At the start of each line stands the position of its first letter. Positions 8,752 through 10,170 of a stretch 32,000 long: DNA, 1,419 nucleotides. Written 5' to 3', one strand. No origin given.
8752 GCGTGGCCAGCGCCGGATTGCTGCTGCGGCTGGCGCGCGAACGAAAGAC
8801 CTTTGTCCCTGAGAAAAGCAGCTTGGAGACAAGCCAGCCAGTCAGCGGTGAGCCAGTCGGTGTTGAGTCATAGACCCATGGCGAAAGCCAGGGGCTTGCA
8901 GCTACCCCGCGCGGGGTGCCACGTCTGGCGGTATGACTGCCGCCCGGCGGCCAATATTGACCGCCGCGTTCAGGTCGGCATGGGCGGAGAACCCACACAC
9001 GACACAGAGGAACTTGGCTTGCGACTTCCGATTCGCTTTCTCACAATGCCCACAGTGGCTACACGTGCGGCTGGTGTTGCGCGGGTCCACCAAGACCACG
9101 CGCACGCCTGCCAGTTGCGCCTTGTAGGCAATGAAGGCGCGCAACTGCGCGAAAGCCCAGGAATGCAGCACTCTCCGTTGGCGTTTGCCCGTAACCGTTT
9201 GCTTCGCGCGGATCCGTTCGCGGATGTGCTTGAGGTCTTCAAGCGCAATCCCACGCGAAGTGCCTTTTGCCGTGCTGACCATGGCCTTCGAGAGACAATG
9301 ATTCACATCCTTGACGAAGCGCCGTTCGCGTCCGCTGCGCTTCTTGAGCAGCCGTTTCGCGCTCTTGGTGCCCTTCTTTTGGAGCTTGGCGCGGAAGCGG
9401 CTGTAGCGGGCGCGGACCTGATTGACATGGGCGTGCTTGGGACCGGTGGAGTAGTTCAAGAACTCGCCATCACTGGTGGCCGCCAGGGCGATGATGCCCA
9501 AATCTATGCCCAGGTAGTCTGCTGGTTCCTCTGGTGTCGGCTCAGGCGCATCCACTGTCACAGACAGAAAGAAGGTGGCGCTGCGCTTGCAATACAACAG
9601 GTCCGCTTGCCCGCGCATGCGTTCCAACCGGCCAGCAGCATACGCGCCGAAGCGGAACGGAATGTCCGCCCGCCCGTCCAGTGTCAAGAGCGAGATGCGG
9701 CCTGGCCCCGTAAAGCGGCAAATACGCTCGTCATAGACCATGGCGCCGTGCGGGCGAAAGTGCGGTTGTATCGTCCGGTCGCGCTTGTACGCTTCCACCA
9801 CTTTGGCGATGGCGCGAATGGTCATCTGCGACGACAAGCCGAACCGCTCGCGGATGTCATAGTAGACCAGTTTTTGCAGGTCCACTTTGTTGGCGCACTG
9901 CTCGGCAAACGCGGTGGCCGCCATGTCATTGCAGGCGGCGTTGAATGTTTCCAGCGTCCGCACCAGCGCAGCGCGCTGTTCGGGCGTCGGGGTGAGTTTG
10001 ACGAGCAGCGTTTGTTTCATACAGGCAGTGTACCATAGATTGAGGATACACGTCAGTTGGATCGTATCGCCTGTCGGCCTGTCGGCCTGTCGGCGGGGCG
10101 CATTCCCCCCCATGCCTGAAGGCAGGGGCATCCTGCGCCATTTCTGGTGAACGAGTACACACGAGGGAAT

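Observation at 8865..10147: tnpB-only IS200/IS605 element inserted antisense exactly at the cydA-cydB junction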

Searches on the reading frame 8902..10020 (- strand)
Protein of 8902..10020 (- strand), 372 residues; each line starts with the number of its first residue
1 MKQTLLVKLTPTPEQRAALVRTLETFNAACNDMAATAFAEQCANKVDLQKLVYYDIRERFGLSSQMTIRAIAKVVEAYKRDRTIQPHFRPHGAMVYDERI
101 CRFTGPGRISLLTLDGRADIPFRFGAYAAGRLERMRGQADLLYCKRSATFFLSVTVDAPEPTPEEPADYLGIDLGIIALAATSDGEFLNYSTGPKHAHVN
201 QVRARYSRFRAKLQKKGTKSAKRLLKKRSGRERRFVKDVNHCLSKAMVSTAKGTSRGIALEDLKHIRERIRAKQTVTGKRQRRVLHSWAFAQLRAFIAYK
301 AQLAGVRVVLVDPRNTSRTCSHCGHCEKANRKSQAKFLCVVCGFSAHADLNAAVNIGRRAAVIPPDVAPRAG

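Call 3: search_protein_families(library=pfam, proteins=[window:8902-10020:-])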
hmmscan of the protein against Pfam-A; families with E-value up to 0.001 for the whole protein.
window:8902-10020:- (372 aa): 2 families
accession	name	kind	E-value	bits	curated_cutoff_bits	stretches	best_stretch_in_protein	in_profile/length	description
PF07282.18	Cas12f1-like_TNB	-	1.1e-22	80.4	26.3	1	290-356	1-60/60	Cas12f1-like, TNB domain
PF01385.25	OrfB_IS605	-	7.7e-10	39.5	30.5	1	154-254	4-106/120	Probable transposase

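Call 6: find_encoding_contigs(protein=window:8902-10020:-, flank=6000, max_places=10)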
Protein window:8902-10020:- (372 aa): 1 contig read that carries it; 1 place shown.
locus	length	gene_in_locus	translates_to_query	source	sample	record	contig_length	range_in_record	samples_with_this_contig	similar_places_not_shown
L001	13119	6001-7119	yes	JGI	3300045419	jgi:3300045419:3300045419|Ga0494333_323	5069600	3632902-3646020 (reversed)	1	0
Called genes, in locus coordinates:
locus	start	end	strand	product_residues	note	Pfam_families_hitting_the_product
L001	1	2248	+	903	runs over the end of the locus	PF17191:RecG_wedge, PF01336:tRNA_anti-codon (weak), PF04851:ResIII, PF00270:DEAD, PF00271:Helicase_C, PF19833:RecG_dom3_C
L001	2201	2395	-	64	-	PF15919:HicB_lk_antitox, PF21748:UPF0150 (weak)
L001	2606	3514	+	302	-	PF07700:HNOB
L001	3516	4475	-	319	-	PF04199:Cyclase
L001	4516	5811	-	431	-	PF02322:Cyt_bd_oxida_II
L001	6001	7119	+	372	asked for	PF01385:OrfB_IS605, PF07282:Cas12f1-like_TNB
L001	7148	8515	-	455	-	PF01654:Cyt_bd_oxida_I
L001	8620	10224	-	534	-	PF00732:GMC_oxred_N, PF00890:FAD_binding_2 (faint), PF01266:DAO (faint), PF05199:GMC_oxred_C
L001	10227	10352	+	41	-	-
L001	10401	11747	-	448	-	PF07992:Pyr_redox_2, PF22366:NDH2_C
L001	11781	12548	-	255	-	PF00106:adh_short, PF08659:KR, PF13561:adh_short_C2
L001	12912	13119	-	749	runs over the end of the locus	-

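Call 8: find_homologous_proteins(query=window:8902-10020:-, max_evalue=1e-20)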
Query window:8902-10020:- (372 aa): 7505 proteins with E <= 1e-20 among 8000 candidates; the best 120 are listed.
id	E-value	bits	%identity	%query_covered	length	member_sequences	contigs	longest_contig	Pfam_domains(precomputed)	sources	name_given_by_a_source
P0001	4.5e-246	833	100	100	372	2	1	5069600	PF01385.26,PF07282.19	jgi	jgi:IS605 OrfB family transposase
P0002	7.8e-210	714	87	100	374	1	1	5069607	PF01385.26,PF07282.19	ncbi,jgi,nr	ncbi:MAG: Mobile element protein [Ktedonobacterales bacterium]|jgi:IS605 OrfB family transposase|nr:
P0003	4.9e-189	646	80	100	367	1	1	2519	PF01385.26,PF07282.19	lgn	-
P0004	1.1e-188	645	77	100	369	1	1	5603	PF01385.26,PF07282.19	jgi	jgi:IS605 OrfB family transposase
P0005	2.4e-188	643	77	100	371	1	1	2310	PF01385.26,PF07282.19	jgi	jgi:IS605 OrfB family transposase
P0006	1.6e-187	641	77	100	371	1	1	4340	PF01385.26,PF07282.19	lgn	-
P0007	2.7e-187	640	77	100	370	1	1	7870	PF01385.26,PF07282.19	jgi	jgi:putative transposase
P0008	6.7e-186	635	78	97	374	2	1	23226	PF01385.26,PF07282.19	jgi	jgi:putative transposase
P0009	1.7e-185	634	78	100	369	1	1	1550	PF01385.26,PF07282.19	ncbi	-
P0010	3.8e-185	633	78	100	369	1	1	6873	PF01385.26,PF07282.19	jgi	jgi:IS605 OrfB family transposase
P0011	5.6e-185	632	78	100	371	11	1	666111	PF01385.26,PF07282.19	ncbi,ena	-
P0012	7.3e-185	632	77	100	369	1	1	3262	PF01385.26,PF07282.19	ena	-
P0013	3.6e-184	630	76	100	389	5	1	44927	PF01385.26,PF07282.19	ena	-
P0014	3.9e-184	630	77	100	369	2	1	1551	PF01385.26,PF07282.19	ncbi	-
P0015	4.2e-184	630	77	100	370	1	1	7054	PF01385.26,PF07282.19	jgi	jgi:IS605 OrfB family transposase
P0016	7.8e-184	629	77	100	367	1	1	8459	PF01385.26,PF07282.19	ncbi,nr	ncbi:MAG TPA: RNA-guided endonuclease TnpB family protein [Ktedonobacterales bacterium]|nr:RNA-guide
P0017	3.0e-183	627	77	100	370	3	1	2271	PF01385.26,PF07282.19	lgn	-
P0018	4.8e-183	626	77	100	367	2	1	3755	PF01385.26,PF07282.19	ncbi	-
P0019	6.4e-183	626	78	100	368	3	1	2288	PF01385.26,PF07282.19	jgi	-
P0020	1.9e-182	624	76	100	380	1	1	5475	PF01385.26,PF07282.19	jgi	jgi:putative transposase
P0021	4.9e-182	623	78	100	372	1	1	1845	PF01385.26,PF07282.19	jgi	jgi:IS605 OrfB family transposase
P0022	7.4e-182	622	76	100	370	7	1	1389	PF01385.26,PF07282.19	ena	-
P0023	7.4e-182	622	77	99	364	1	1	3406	PF01385.26,PF07282.19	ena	-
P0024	1.7e-181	621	75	100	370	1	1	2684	PF01385.26,PF07282.19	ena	-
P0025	1.7e-181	621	77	100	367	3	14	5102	PF01385.26,PF07282.19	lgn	-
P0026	2.6e-181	620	76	100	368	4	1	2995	PF01385.26,PF07282.19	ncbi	-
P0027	3.9e-181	620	76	100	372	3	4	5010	PF01385.26,PF07282.19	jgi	jgi:putative transposase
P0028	5.2e-181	619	76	100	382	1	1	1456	PF01385.26,PF07282.19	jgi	jgi:putative transposase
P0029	6.4e-181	619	77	100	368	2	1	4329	PF01385.26,PF07282.19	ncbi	-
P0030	6.8e-181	619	77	99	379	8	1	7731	PF01385.26,PF07282.19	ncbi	-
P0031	7.5e-181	619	77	97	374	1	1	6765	PF01385.26,PF07282.19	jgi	jgi:putative transposase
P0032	2.6e-180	617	75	100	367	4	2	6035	PF01385.26,PF07282.19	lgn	-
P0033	2.7e-180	617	75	100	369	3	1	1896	PF01385.26,PF07282.19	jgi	jgi:putative transposase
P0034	2.8e-180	617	76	100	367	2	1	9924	PF01385.26,PF07282.19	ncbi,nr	ncbi:MAG TPA: RNA-guided endonuclease TnpB family protein [Ktedonobacterales bacterium]|nr:RNA-guide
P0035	4.3e-180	616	78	97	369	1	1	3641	PF01385.26,PF07282.19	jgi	jgi:IS605 OrfB family transposase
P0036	4.5e-180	616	76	100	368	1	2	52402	PF01385.26,PF07282.19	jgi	jgi:putative transposase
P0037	4.6e-180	616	76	100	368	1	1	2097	PF01385.26,PF07282.19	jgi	jgi:putative transposase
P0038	6.6e-180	616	77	100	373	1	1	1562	PF01385.26,PF07282.19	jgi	-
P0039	1.7e-179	614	77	96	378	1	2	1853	PF01385.26,PF07282.19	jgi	jgi:putative transposase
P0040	2.7e-179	614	75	100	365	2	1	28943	PF01385.26,PF07282.19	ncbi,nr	ncbi:MAG TPA: RNA-guided endonuclease TnpB family protein [Ktedonobacterales bacterium]|nr:RNA-guide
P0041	2.7e-179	614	75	100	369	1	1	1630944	PF01385.26,PF07282.19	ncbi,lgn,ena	-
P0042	3.3e-179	613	76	100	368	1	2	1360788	PF01385.26,PF07282.19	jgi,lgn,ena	-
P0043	3.8e-179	613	75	100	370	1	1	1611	PF01385.26,PF07282.19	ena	-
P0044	4.3e-179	613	77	100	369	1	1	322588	PF01385.26,PF07282.19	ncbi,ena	-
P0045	4.4e-179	613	76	100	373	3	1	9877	PF01385.26,PF07282.19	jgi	jgi:IS605 OrfB family transposase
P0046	4.5e-179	613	76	100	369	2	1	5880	PF01385.26,PF07282.19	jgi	jgi:putative transposase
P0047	4.7e-179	613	76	100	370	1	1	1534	PF01385.26,PF07282.19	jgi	jgi:IS605 OrfB family transposase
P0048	5.8e-179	613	74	100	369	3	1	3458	PF01385.26,PF07282.19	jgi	jgi:IS605 OrfB family transposase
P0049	6.4e-179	612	77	100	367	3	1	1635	PF01385.26,PF07282.19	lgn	-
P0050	6.6e-179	612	76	100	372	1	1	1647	PF01385.26,PF07282.19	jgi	jgi:IS605 OrfB family transposase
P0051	1.0e-178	612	76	100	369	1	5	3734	PF01385.26,PF07282.19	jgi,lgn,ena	jgi:IS605 OrfB family transposase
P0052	1.0e-178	612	76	100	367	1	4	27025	PF01385.26,PF07282.19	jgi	jgi:putative transposase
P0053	1.1e-178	612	75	99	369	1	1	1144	PF01385.26,PF07282.19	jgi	jgi:putative transposase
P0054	1.4e-178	611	76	97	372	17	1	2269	PF01385.26,PF07282.19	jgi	jgi:putative transposase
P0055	2.2e-178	611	76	100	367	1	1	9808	PF01385.26,PF07282.19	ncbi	-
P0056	3.9e-178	610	76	100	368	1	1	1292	PF01385.26,PF07282.19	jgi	jgi:putative transposase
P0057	4.2e-178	610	75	100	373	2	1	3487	PF01385.26,PF07282.19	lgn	-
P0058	7.4e-178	609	75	100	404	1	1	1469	PF01385.26,PF07282.19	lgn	-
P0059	9.2e-178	609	75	100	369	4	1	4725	PF01385.26,PF07282.19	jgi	jgi:IS605 OrfB family transposase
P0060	9.7e-178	609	75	100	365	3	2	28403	PF01385.26,PF07282.19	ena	-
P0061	1.1e-177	608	77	96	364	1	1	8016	PF01385.26,PF07282.19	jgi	jgi:IS605 OrfB family transposase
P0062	1.3e-177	608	73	100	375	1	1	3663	PF01385.26,PF07282.19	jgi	jgi:putative transposase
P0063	1.4e-177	608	74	99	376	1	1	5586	PF01385.26,PF07282.19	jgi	jgi:IS605 OrfB family transposase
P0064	1.6e-177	608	75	99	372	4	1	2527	PF01385.26,PF07282.19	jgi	jgi:putative transposase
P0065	2.1e-177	608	76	100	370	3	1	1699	PF01385.26,PF07282.19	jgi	jgi:putative transposase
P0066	2.4e-177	607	75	99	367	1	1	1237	PF01385.26,PF07282.19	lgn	-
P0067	2.5e-177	607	74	100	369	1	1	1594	PF01385.26,PF07282.19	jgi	-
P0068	2.6e-177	607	75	100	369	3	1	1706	PF01385.26,PF07282.19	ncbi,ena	-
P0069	5.6e-177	606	74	100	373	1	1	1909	PF01385.26,PF07282.19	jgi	jgi:putative transposase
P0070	9.9e-177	605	76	100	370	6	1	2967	PF01385.26,PF07282.19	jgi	jgi:putative transposase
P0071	1.1e-176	605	74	100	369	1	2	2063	PF01385.26,PF07282.19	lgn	-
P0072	1.1e-176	605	74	100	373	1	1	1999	PF01385.26,PF07282.19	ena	-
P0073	1.2e-176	605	75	100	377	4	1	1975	PF01385.26,PF07282.19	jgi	jgi:IS605 OrfB family transposase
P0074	1.4e-176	605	74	100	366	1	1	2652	PF01385.26,PF07282.19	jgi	jgi:putative transposase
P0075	1.6e-176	605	76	100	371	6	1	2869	PF01385.26,PF07282.19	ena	-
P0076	1.7e-176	605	75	100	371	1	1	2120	PF01385.26,PF07282.19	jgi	jgi:putative transposase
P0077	1.8e-176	604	73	100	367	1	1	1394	PF01385.26,PF07282.19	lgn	-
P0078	4.3e-176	603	74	100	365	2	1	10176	PF01385.26,PF07282.19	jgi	-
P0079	5.6e-176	603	73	100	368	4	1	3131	PF01385.26,PF07282.19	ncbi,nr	ncbi:MAG TPA: RNA-guided endonuclease TnpB family protein [Ktedonobacterales bacterium]|nr:RNA-guide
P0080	5.9e-176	603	74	100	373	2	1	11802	PF01385.26,PF07282.19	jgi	jgi:putative transposase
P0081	6.3e-176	603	74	100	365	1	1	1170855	PF01385.26,PF07282.19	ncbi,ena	-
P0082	6.8e-176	603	75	100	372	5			PF01385.26,PF07282.19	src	-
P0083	6.9e-176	602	75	99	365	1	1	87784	PF01385.26,PF07282.19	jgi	jgi:IS605 OrfB family transposase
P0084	8.0e-176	602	74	100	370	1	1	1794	PF01385.26,PF07282.19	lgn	-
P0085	9.8e-176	602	75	100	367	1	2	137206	PF01385.26,PF07282.19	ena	-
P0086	1.1e-175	602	75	99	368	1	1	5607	PF01385.26,PF07282.19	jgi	jgi:IS605 OrfB family transposase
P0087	1.8e-175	601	74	100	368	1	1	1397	PF01385.26,PF07282.19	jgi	jgi:putative transposase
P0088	2.0e-175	601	75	100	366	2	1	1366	PF01385.26,PF07282.19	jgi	-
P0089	2.0e-175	601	73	96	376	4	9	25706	PF01385.26,PF07282.19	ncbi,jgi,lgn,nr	ncbi:MAG TPA: RNA-guided endonuclease TnpB family protein [Ktedonobacterales bacterium]|jgi:putative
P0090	2.1e-175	601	76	100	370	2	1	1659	PF01385.26,PF07282.19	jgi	jgi:putative transposase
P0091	2.4e-175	601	72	100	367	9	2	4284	PF01385.26,PF07282.19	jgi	jgi:putative transposase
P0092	2.8e-175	601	75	100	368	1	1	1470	PF01385.26,PF07282.19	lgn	-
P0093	3.0e-175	600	73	100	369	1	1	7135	PF01385.26,PF07282.19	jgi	jgi:IS605 OrfB family transposase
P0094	3.1e-175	600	75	100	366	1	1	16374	PF01385.26,PF07282.19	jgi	jgi:IS605 OrfB family transposase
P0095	3.6e-175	600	75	100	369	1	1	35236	PF01385.26,PF07282.19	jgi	jgi:IS605 OrfB family transposase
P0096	3.8e-175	600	73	100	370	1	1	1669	PF01385.26,PF07282.19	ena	-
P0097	5.3e-175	600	75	100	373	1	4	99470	PF01385.26,PF07282.19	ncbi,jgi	ncbi:MAG TPA: transposase [Ktedonobacterales bacterium]|jgi:IS605 OrfB family transposase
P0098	6.1e-175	599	76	99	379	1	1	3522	PF01385.26,PF07282.19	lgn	-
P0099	7.2e-175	599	73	100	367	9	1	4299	PF01385.26,PF07282.19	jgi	jgi:IS605 OrfB family transposase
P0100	9.4e-175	599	74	100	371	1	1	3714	PF01385.26,PF07282.19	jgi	jgi:putative transposase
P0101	1.0e-174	599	75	100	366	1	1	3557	PF01385.26,PF07282.19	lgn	-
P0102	1.0e-174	599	74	98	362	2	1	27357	PF01385.26,PF07282.19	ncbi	ncbi:MAG TPA: transposase [Ktedonobacterales bacterium]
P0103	1.4e-174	598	73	100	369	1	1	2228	PF01385.26,PF07282.19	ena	-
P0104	2.2e-174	598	73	100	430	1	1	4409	PF01385.26,PF07282.19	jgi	jgi:putative transposase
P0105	2.5e-174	597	75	100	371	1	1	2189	PF01385.26,PF07282.19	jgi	jgi:putative transposase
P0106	2.9e-174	597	74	100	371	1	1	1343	PF01385.26,PF07282.19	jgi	jgi:IS605 OrfB family transposase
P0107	3.3e-174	597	73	99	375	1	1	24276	PF01385.26,PF07282.19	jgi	jgi:IS605 OrfB family transposase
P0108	4.5e-174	597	74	100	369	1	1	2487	PF01385.26,PF07282.19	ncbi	-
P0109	8.7e-174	596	74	100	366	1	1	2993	PF01385.26,PF07282.19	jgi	jgi:putative transposase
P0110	9.9e-174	595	74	100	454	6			PF01385.26,PF07282.19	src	-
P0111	1.0e-173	595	72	100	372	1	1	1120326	PF01385.26,PF07282.19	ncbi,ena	-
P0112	2.8e-173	594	74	100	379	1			PF01385.26,PF07282.19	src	-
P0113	3.0e-173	594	73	100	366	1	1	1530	PF01385.26,PF07282.19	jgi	jgi:putative transposase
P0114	3.6e-173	594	74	97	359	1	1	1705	PF01385.26,PF07282.19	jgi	jgi:IS605 OrfB family transposase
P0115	4.7e-173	593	73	100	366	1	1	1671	PF01385.26,PF07282.19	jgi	jgi:IS605 OrfB family transposase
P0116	9.6e-173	592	75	100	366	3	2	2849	PF01385.26,PF07282.19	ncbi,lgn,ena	-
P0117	9.6e-173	592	75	97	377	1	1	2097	PF01385.26,PF07282.19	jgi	jgi:IS605 OrfB family transposase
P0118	1.1e-172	592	74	100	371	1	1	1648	PF01385.26,PF07282.19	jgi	jgi:putative transposase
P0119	1.2e-172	592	72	100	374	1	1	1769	PF01385.26,PF07282.19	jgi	jgi:IS605 OrfB family transposase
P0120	1.2e-172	592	72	100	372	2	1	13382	PF01385.26,PF07282.19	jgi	jgi:putative transposase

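Call 9: find_encoding_contigs(protein=P0002, flank=3000, max_places=5)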
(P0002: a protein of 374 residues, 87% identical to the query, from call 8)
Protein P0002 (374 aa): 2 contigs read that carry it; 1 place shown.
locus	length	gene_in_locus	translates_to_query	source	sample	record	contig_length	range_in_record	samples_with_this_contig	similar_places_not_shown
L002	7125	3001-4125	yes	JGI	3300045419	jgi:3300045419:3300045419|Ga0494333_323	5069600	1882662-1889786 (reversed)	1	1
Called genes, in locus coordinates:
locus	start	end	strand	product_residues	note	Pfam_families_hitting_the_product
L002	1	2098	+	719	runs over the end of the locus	PF04879:Molybdop_Fe4S4, PF00384:Molybdopterin, PF01568:Molydop_binding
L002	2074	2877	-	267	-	PF00561:Abhydrolase_1, PF12146:Hydrolase_4 (weak), PF12697:Abhydrolase_6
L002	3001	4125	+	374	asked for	PF01385:OrfB_IS605, PF07282:Cas12f1-like_TNB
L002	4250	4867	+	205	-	PF04542:Sigma70_r2, PF08281:Sigma70_r4_2, PF04545:Sigma70_r4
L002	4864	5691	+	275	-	PF01035:DNA_binding_1, PF02805:Ada_Zn_binding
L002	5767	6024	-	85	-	-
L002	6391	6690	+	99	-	-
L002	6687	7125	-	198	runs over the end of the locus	PF00440:TetR_N, PF17922:TetR_C_17, PF13977:TetR_C_6, PF16925:TetR_C_13 (weak)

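Call 16: search_solved_structures(query=window:8902-10020:-, max_evalue=0.001, show_alignments=2)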
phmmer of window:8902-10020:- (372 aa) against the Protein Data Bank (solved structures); distinct sequences matched with E-value up to 0.001: 26.
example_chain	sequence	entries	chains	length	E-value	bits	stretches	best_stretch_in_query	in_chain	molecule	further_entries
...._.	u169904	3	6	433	2.7e-27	99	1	137-359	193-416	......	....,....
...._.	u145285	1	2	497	2.3e-26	95.9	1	147-358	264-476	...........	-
9nzo_B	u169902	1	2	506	8.8e-21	77.6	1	145-339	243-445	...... Effector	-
9nzr_A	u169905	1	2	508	8.8e-21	77.6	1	145-339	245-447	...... Nuclease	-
9nzp_A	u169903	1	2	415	2.2e-19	73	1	138-362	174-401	IS200/IS605 family element transposase accessory protein TnpB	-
8j1j_A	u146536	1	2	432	1.9e-18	69.9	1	142-357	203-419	Transposase IS605 OrfB C-terminal domain-containing protein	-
8j12_A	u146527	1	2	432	2.3e-18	69.6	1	142-357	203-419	Transposase IS605 OrfB C-terminal domain-containing protein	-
8j3r_A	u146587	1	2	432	5.1e-18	68.5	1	231-357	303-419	Transposase IS605 OrfB C-terminal domain-containing protein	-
7wju_A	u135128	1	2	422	8.3e-18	67.8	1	233-357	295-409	OrfB_Zn_ribbon domain-containing protein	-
8dzj_A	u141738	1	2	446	9.4e-18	67.6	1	233-357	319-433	OrfB_Zn_ribbon domain-containing protein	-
9i8y_A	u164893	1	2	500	2.4e-14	56.4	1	162-347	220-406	CRISPR-associated endodeoxyribonuclease Cas12f1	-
7l48_A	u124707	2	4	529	7.1e-13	51.6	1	125-358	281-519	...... | Cas12f1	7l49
9yyg_A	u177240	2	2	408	2.2e-12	49.9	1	153-362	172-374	AI-designed RNA-guided nuclease | AI-generated RNA-guided nuclease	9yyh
7c7l_A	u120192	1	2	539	9.6e-11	44.6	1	148-358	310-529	CRISPR-associated protein Cas14a.1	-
7odf_A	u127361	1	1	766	4.4e-08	35.8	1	295-365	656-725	Cas_phi3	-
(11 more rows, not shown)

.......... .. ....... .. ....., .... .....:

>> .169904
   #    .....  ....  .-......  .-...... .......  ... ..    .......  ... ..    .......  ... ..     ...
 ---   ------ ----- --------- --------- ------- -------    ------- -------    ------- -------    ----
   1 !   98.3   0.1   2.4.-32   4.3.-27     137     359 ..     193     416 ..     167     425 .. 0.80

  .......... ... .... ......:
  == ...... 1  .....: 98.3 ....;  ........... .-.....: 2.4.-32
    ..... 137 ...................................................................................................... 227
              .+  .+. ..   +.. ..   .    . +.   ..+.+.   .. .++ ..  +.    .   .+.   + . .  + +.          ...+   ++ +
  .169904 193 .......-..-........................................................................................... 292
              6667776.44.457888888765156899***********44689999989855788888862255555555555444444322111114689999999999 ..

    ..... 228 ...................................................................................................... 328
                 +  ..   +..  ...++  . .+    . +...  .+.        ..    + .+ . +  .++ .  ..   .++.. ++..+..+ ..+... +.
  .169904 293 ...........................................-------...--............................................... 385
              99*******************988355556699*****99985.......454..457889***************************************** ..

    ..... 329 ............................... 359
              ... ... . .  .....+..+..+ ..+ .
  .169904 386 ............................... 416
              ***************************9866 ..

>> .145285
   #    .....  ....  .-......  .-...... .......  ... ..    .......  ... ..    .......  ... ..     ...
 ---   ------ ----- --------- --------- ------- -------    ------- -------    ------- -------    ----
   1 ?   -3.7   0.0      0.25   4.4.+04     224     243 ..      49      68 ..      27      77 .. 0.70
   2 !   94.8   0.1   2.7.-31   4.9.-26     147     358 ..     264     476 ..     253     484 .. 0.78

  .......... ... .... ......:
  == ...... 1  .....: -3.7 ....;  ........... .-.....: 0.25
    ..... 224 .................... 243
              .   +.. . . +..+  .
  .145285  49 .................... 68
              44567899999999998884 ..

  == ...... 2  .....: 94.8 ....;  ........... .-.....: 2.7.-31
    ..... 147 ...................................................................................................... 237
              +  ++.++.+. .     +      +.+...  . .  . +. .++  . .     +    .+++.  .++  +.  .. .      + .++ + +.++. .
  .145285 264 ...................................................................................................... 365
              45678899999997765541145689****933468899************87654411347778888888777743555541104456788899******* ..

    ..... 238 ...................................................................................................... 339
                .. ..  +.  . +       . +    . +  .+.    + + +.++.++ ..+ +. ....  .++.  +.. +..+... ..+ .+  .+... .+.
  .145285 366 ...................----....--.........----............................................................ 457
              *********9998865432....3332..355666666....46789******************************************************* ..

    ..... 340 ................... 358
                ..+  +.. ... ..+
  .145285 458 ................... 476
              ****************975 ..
